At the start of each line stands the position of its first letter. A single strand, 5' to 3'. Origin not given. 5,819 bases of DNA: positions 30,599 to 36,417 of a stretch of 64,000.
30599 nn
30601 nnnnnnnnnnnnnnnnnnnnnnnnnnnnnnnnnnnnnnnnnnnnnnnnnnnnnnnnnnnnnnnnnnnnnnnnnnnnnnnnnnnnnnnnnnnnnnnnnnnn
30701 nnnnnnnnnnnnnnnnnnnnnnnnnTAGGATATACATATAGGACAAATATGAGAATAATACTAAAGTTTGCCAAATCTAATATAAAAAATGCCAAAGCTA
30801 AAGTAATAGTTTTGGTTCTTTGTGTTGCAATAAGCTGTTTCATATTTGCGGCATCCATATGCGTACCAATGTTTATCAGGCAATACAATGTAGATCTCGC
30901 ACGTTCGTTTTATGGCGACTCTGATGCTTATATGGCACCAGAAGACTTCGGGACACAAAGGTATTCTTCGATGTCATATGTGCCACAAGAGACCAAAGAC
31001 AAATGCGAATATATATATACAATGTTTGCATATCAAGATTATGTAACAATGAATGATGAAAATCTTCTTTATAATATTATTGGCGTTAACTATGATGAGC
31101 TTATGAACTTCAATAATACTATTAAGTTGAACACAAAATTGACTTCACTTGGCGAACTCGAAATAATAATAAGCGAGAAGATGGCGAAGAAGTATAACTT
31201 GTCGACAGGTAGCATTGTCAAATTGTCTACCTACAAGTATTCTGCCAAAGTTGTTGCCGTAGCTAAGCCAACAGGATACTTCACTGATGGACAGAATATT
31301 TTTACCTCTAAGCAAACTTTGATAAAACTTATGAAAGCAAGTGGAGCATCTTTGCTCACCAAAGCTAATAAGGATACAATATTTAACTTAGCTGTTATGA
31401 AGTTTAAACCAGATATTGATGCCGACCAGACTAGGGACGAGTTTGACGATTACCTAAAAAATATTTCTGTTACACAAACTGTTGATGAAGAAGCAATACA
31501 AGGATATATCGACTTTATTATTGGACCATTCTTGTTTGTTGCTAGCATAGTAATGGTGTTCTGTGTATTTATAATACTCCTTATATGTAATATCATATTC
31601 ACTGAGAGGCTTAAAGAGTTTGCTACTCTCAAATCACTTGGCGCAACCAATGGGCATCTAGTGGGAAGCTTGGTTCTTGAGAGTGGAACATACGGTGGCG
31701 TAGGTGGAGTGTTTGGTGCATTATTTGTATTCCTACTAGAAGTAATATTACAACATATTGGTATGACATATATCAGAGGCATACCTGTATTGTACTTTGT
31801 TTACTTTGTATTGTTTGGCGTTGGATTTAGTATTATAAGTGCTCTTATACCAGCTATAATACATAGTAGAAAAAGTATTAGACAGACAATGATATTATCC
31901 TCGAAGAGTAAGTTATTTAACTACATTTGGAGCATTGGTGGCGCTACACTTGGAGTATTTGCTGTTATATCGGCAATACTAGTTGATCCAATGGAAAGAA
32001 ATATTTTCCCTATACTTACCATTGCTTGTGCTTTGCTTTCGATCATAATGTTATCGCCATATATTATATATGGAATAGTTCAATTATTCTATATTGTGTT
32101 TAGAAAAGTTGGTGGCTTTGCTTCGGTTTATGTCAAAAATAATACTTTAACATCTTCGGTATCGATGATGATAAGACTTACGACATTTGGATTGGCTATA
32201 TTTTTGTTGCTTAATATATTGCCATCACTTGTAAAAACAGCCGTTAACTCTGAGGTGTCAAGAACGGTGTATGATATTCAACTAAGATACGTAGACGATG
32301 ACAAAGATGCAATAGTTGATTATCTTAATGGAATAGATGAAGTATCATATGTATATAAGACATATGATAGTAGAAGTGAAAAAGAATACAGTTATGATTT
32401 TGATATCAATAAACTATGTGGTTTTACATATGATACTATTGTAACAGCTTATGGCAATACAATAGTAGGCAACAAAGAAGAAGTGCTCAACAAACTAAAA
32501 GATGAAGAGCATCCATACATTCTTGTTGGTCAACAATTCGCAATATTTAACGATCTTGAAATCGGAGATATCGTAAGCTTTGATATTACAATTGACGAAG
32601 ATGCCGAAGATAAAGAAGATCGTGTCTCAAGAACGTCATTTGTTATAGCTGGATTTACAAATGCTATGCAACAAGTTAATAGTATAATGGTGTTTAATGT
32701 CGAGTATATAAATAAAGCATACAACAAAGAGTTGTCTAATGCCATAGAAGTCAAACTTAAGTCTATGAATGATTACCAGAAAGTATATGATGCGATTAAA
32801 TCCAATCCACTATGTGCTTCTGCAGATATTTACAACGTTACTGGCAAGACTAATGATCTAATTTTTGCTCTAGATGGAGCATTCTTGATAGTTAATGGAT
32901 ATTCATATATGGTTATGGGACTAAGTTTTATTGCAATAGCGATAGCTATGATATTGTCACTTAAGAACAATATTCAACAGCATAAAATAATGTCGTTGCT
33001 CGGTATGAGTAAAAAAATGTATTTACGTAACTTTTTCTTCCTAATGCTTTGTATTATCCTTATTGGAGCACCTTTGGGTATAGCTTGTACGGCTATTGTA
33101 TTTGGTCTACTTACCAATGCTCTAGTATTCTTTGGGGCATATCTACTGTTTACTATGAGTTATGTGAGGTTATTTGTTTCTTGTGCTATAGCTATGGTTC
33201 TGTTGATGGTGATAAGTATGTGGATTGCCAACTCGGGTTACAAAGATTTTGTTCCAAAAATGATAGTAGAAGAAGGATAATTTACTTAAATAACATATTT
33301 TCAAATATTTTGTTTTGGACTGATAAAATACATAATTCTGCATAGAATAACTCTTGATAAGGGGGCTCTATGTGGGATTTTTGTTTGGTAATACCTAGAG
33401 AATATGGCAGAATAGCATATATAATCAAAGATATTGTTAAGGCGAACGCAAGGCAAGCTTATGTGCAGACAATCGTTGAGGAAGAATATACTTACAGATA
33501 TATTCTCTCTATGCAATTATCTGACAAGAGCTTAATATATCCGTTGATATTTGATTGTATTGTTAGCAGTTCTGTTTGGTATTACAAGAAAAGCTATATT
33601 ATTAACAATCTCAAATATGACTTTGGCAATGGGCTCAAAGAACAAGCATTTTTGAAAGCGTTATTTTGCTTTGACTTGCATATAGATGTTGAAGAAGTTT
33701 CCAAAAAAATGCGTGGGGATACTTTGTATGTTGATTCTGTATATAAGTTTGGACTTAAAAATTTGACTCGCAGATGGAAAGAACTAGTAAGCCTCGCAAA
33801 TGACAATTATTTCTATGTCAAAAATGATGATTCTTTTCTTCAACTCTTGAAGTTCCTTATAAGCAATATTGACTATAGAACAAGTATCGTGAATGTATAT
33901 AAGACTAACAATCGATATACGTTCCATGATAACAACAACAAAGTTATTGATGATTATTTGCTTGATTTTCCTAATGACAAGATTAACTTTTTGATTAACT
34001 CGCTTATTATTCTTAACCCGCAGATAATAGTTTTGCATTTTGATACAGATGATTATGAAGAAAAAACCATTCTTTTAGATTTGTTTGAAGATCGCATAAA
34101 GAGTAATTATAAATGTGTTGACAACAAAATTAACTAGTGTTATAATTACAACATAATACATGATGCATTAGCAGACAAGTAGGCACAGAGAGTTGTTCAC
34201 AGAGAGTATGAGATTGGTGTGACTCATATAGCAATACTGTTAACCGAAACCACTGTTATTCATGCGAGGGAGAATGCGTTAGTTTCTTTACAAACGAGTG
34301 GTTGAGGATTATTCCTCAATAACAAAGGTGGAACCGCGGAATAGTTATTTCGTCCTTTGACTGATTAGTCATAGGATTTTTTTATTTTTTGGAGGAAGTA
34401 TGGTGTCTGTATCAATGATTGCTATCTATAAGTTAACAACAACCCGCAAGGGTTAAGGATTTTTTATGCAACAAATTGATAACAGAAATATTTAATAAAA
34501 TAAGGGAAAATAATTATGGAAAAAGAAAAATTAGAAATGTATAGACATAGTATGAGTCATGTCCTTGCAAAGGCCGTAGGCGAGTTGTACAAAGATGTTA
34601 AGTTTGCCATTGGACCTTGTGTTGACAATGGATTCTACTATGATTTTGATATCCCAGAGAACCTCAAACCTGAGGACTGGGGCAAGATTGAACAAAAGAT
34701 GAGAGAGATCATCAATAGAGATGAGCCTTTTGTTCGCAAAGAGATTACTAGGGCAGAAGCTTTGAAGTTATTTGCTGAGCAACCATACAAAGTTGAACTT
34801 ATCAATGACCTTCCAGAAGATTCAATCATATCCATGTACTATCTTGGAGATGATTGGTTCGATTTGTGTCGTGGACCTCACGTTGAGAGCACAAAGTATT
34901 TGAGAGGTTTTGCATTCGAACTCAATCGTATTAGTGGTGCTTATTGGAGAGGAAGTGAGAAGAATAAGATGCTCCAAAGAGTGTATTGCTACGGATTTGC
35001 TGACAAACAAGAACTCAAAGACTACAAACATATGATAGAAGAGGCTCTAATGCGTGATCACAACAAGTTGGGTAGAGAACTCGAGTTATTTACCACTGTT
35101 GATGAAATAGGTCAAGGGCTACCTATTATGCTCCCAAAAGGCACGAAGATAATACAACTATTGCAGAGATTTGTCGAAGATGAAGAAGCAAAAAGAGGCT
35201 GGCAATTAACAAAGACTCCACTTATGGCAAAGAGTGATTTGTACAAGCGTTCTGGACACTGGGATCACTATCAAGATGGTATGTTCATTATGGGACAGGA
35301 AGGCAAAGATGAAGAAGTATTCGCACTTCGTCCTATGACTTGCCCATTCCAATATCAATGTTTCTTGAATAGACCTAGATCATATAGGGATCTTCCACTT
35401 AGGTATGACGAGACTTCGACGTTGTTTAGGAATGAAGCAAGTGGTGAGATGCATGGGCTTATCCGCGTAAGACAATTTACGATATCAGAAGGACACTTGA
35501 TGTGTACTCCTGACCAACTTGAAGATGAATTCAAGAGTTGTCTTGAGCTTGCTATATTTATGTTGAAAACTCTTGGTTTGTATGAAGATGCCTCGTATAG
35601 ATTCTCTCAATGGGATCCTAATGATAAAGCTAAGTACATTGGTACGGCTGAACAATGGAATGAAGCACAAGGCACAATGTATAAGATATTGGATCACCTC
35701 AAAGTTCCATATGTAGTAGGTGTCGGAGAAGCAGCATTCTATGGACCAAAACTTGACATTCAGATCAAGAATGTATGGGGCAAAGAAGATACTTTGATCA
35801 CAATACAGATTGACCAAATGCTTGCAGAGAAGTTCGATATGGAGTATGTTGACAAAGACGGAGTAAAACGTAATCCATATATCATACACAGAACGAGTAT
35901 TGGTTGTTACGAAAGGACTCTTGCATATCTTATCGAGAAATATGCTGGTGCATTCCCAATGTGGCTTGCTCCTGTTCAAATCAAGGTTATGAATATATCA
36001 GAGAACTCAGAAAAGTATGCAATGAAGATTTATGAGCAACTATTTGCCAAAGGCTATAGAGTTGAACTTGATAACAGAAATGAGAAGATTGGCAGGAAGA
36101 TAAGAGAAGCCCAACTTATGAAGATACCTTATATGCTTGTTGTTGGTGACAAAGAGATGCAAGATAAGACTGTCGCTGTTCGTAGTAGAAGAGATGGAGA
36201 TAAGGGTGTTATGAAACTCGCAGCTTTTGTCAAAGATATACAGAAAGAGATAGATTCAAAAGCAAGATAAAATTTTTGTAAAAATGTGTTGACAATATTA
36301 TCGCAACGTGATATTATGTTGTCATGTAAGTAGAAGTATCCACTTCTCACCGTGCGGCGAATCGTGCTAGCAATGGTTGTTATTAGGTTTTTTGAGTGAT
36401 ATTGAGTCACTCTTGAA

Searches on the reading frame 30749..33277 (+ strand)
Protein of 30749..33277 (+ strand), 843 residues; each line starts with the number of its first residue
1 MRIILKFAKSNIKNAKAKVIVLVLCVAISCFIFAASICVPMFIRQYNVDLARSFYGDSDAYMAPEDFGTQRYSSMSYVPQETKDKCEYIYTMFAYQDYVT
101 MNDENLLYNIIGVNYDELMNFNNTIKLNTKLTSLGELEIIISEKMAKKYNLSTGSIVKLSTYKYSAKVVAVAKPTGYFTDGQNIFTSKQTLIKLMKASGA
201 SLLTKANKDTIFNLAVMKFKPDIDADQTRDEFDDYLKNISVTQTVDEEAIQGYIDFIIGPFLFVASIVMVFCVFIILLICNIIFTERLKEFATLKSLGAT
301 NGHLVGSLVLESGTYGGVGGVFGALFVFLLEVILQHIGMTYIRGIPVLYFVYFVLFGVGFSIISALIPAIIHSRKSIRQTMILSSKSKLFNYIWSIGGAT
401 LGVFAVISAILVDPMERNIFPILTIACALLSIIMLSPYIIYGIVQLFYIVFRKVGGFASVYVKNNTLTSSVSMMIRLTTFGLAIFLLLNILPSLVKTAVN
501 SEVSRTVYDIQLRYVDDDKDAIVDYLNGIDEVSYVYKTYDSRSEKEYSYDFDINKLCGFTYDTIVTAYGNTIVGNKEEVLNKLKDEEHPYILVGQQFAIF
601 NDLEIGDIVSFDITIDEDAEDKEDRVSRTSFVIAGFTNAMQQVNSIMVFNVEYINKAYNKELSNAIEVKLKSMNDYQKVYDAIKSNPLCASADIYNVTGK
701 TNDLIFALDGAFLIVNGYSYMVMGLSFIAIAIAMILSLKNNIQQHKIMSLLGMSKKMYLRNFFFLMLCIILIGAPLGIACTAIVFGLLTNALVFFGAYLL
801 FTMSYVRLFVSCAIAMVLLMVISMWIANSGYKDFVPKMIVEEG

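Call 7: search_protein_families(library=pfam, proteins=[window:30749-33277:+], max_evalue=0.1)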
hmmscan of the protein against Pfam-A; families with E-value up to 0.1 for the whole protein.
window:30749-33277:+ (843 aa): 2 families
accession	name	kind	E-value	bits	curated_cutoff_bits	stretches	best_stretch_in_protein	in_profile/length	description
PF02687.27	FtsX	-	1.3e-18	67.6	25.5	2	263-376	2-119/120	FtsX-like permease C-terminal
PF12704.14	MacB_PCD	-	4.6e-05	24.2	27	1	53-234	36-206/207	MacB-like periplasmic core domain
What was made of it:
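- On Type VII (MacB/FtsX-fold) ABC transporter - applies to the neighbouring genes 30036-33280: MacB_PCD (4.6e-5, 24.2 bits) lies just below its 27-bit cut-off (call 7).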

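Call 8: search_protein_families(library=ncbifam, proteins=[window:30749-33277:+], max_evalue=1)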
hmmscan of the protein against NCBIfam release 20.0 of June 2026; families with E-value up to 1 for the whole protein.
window:30749-33277:+ (843 aa): 1 family
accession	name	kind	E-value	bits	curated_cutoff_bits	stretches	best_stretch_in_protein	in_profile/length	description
TIGR03434.1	ADOP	subfamily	7.2e-07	27.7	622.3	1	166-383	174-401/803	ADOP family duplicated permease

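Call 49: find_related_loci(query=A3, collection=genome_contigs, flank=10000)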
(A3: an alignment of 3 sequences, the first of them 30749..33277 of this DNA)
Query A3 (843 aa) in genome_contigs; peptide patterns used: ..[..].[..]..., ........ (x = any residue, [..] = any of these).
218 stretches matched a pattern; 1 encode a relative of the query (tblastn E <= 1e-3); 1 distinct loci.
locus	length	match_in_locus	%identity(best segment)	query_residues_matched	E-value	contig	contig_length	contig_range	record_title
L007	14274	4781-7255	36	1-843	2e-153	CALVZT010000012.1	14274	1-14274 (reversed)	MAG: uncultured Clostridia bacterium isolate BRZ_DT__bin48 genome assembly, contig: BRZ_DT__NODE_4040_length_14274_cov_7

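Call 56: search_solved_structures(query=window:30749-33277:+, max_evalue=0.01)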
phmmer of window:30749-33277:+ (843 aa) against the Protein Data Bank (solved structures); distinct sequences matched with E-value up to 0.01: 1.
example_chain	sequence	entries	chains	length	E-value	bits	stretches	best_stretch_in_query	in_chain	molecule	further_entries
9o9x_C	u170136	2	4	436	7.8e-05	24.5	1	146-329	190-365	ABC transporter permease YtrF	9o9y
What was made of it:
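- Closest known: BceAB-type and YtrEF-type transporters of Firmicutes. Same: The permease has extra TM helices and large extracytoplasmic domains, and its only PDB sequence hit is YtrF (call 56).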

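Call 73: find_related_loci(query=A3, collection=metagenome_contigs, flank=10000)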
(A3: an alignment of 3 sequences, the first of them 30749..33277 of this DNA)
Query A3 (843 aa) in metagenome_contigs; peptide patterns used: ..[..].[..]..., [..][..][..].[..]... (x = any residue, [..] = any of these).
406 stretches matched a pattern, but none encodes a relative of the query by tblastn (E <= 1e-3).
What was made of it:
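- Tried and rejected: The JGI metagenome scan with the permease alignment found nothing (call 73).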

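Call 85: search_protein_families(library=padloc, proteins=[window:30749-33277:+], max_evalue=0.01)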
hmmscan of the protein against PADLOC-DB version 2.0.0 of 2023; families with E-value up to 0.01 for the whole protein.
window:30749-33277:+ (843 aa): 0 families

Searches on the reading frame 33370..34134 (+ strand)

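Call 7: search_protein_families(library=pfam, proteins=[window:33370-34134:+], max_evalue=0.1)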
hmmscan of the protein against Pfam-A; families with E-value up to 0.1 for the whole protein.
window:33370-34134:+ (255 aa): 1 family
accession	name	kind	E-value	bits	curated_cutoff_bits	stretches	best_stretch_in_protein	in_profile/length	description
PF08812.16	YtxC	-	3.1e-12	47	33.1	1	117-244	80-218/218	YtxC-like family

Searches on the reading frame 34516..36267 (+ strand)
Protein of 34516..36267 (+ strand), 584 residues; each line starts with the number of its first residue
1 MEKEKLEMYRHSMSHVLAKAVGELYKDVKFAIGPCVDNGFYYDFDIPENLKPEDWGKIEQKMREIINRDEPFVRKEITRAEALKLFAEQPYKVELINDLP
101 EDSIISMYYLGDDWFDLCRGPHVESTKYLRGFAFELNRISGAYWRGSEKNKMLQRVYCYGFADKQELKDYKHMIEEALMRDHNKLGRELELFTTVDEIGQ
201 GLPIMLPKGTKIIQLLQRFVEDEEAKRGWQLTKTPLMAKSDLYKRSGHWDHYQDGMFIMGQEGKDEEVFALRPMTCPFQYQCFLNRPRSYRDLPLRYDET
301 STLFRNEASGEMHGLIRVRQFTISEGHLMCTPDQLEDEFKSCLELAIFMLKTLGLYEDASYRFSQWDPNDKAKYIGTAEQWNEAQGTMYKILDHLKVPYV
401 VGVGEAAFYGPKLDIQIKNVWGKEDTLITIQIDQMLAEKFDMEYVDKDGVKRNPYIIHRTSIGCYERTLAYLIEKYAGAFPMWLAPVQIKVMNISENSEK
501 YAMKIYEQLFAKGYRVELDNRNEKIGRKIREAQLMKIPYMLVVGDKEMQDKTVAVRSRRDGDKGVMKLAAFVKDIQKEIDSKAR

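Call 33: search_protein_families(library=pfam, proteins=[window:34516-36267:+], max_evalue=0.00001)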
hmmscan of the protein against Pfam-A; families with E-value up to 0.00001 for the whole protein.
window:34516-36267:+ (584 aa): 3 families
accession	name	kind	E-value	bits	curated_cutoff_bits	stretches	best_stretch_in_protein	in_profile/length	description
PF00587.30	tRNA-synt_2b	-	3.5e-38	131.9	29.3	1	265-476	7-179/179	tRNA synthetase class II core domain (G, H, P, S and T)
PF03129.25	HGTP_anticodon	-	8.3e-27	93.6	21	1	488-577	1-93/94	Anticodon binding domain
PF07973.19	tRNA_SAD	-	1.2e-11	44.9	24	1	105-157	1-44/44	Threonyl and Alanyl tRNA synthetase second additional domain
